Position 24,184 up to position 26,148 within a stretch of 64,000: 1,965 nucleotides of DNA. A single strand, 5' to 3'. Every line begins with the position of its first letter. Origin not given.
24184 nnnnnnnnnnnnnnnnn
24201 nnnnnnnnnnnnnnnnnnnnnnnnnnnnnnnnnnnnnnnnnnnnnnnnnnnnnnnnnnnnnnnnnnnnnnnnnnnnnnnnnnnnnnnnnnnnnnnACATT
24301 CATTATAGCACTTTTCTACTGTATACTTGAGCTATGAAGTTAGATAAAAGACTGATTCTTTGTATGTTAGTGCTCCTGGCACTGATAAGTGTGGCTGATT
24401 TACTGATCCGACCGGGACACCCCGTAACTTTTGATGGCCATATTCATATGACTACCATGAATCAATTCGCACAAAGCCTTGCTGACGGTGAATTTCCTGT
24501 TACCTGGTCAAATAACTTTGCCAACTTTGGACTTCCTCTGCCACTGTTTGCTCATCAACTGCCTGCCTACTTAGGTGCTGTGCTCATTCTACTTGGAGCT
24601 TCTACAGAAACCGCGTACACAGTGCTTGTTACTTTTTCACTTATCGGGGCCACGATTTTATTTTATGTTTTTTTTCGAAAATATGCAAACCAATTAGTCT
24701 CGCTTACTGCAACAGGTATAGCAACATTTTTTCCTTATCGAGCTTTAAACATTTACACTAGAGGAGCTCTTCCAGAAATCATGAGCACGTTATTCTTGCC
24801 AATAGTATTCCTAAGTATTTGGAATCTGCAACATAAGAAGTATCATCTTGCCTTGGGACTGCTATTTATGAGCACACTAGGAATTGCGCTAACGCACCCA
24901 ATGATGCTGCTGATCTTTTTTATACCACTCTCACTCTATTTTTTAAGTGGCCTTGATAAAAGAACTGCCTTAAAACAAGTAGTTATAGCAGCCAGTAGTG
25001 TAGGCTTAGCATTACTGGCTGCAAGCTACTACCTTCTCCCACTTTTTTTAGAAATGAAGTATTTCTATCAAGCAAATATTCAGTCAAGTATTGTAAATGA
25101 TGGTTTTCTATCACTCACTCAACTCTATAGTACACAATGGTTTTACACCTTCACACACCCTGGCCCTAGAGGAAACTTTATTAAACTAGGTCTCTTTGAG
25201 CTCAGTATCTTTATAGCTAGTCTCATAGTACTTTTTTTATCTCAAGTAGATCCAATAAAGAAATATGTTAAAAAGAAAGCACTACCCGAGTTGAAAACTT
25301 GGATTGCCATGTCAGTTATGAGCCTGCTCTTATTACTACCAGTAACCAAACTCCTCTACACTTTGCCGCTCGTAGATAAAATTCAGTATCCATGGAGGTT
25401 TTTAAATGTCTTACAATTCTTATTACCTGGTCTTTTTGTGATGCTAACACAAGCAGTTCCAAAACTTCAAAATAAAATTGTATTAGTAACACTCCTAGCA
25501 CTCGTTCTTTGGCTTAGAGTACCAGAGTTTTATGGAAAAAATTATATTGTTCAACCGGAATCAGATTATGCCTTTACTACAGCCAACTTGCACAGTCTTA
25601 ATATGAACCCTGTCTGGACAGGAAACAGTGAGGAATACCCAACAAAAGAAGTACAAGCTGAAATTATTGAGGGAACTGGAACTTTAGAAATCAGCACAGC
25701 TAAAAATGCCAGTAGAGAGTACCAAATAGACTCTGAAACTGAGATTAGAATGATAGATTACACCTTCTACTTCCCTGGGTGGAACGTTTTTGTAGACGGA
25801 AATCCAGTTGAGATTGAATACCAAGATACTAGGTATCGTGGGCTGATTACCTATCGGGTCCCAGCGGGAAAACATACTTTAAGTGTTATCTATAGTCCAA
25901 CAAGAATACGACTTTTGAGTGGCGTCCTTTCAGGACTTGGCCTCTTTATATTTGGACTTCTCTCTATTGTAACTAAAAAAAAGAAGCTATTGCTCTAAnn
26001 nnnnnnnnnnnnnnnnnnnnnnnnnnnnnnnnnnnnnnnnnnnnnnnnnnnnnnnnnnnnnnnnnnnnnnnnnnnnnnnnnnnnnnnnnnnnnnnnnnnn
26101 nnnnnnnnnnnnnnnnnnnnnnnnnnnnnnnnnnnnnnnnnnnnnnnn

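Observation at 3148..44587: ~41 kb envelope-glycosylation supercluster with an unusually large set of GT-C membrane glycosyltransferases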

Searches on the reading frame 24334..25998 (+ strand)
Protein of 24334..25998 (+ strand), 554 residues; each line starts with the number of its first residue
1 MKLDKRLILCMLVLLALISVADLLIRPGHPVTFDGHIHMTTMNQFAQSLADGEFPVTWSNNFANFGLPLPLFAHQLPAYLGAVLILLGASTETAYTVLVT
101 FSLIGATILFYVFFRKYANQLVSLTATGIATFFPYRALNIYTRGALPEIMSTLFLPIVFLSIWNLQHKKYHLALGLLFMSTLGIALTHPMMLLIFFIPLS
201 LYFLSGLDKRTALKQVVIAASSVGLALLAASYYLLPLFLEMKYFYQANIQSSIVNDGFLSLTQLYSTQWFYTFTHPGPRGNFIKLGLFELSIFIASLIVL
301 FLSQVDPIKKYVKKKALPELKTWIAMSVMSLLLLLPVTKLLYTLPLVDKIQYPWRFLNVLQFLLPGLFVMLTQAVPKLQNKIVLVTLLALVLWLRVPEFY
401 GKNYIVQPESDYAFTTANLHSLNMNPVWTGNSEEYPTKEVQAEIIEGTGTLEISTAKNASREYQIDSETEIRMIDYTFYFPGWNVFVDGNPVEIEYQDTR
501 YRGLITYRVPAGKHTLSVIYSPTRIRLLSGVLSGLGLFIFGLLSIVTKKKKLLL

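Call 5: search_protein_families(library=pfam, proteins=[window:24334-25998:+], max_evalue=0.01)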
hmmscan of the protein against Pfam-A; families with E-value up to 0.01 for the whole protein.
window:24334-25998:+ (554 aa): 1 family
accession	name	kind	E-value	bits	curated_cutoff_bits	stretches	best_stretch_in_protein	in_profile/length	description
PF10131.15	PTPS_related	-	1.2e-11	44.3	26.4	1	76-416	7-320/621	6-pyruvoyl-tetrahydropterin synthase related domain; membrane protein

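Call 10: search_protein_families(library=ncbifam, proteins=[window:24334-25998:+], max_evalue=0.01)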
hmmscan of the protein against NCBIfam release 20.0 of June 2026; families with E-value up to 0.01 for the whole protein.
window:24334-25998:+ (554 aa): 0 families

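Call 15: find_homologous_proteins(query=window:24334-25998:+, max_evalue=0.00001)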
Query window:24334-25998:+ (554 aa): 175 proteins with E <= 0.00001 among 8000 candidates; the best 120 are listed.
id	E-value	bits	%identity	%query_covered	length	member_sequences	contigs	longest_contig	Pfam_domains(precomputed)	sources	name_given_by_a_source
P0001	0.0e+0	1212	100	100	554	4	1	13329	PF10131.16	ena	-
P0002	1.8e-230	784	68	92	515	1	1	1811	PF10131.16,PF20176.4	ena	-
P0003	1.1e-229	782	61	97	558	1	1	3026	PF10131.16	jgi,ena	-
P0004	2.5e-225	767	60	99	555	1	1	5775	PF10131.16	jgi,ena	-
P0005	7.5e-224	762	61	96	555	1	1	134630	PF10131.16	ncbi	-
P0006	3.8e-217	740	60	97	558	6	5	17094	PF10131.16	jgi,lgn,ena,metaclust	metaclust:\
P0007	4.1e-213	727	59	96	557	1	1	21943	PF10131.16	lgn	-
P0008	4.1e-212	724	60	97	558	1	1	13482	PF10131.16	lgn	-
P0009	1.9e-208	712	57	99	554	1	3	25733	PF10131.16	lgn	-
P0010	1.4e-207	709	58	96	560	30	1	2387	PF20176.4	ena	-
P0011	1.1e-206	706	58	95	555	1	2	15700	-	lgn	-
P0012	4.1e-206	704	57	97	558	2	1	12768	PF10131.16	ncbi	-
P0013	8.7e-206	703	57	99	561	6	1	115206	PF20176.4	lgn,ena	-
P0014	1.2e-203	696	57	99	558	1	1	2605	PF10131.16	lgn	-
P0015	2.7e-203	695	59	94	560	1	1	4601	-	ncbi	-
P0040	1.3e-154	534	48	92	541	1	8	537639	PF10131.16,PF13231.13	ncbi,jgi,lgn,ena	-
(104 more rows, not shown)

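Call 16: find_encoding_contigs(protein=P0005, flank=10000, max_places=1)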
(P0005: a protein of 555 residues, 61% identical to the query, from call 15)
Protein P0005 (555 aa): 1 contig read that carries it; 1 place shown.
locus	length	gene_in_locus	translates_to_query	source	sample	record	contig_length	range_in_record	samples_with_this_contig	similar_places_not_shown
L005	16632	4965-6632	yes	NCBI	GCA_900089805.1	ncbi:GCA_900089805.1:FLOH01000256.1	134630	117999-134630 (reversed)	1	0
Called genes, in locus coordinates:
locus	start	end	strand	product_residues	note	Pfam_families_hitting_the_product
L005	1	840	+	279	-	?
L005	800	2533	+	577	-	PF10131:PTPS_related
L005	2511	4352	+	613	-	-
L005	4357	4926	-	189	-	-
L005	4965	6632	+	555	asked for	PF10131:PTPS_related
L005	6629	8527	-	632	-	-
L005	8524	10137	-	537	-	PF13231:PMT_2 (weak)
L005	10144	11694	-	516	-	-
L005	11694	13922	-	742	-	-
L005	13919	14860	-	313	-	PF00535:Glycos_transf_2 (weak), PF13641:Glyco_tranf_2_3 (faint), PF13632:Glyco_trans_2_3 (weak)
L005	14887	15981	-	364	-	PF00534:Glycos_transf_1, PF13692:Glyco_trans_1_4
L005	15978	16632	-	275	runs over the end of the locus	PF00535:Glycos_transf_2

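Call 17: find_encoding_contigs(protein=P0040, flank=10000, max_places=1)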
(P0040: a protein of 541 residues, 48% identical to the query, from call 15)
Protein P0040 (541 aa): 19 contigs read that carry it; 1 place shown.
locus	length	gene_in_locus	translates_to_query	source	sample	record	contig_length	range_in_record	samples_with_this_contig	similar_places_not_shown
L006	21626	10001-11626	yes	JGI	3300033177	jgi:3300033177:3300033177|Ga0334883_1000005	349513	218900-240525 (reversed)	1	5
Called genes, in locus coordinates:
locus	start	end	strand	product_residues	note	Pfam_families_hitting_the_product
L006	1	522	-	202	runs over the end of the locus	PF00908:dTDP_sugar_isom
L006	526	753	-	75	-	-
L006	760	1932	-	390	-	PF03816:LytR_cpsA_psr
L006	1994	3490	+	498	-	PF01943:Polysacc_synt, PF13440:Polysacc_synt_3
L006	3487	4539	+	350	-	-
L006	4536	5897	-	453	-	-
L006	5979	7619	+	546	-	PF13231:PMT_2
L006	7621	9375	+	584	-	PF10131:PTPS_related, PF20176:DUF6541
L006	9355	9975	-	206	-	-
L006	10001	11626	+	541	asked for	PF10131:PTPS_related, PF13231:PMT_2 (weak)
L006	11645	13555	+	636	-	-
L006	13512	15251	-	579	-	PF10131:PTPS_related (weak)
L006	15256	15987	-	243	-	PF00535:Glycos_transf_2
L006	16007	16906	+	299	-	PF00535:Glycos_transf_2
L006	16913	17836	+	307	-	PF00535:Glycos_transf_2, PF13641:Glyco_tranf_2_3, PF13632:Glyco_trans_2_3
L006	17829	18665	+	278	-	PF00535:Glycos_transf_2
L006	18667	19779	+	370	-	PF00534:Glycos_transf_1, PF13692:Glyco_trans_1_4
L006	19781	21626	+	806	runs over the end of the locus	PF00535:Glycos_transf_2, PF13641:Glyco_tranf_2_3, PF13231:PMT_2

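Call 28: search_solved_structures(query=A2, max_evalue=10)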
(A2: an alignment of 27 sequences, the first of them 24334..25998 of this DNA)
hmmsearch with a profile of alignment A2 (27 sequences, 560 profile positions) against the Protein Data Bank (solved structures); distinct sequences matched with E-value up to 10: 1.
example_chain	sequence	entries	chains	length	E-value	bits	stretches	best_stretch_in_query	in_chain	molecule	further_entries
2l5a_A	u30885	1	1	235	1.5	10.5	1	423-471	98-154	Histone H3-like centromeric protein CSE4, Protein SCM3, Histone H4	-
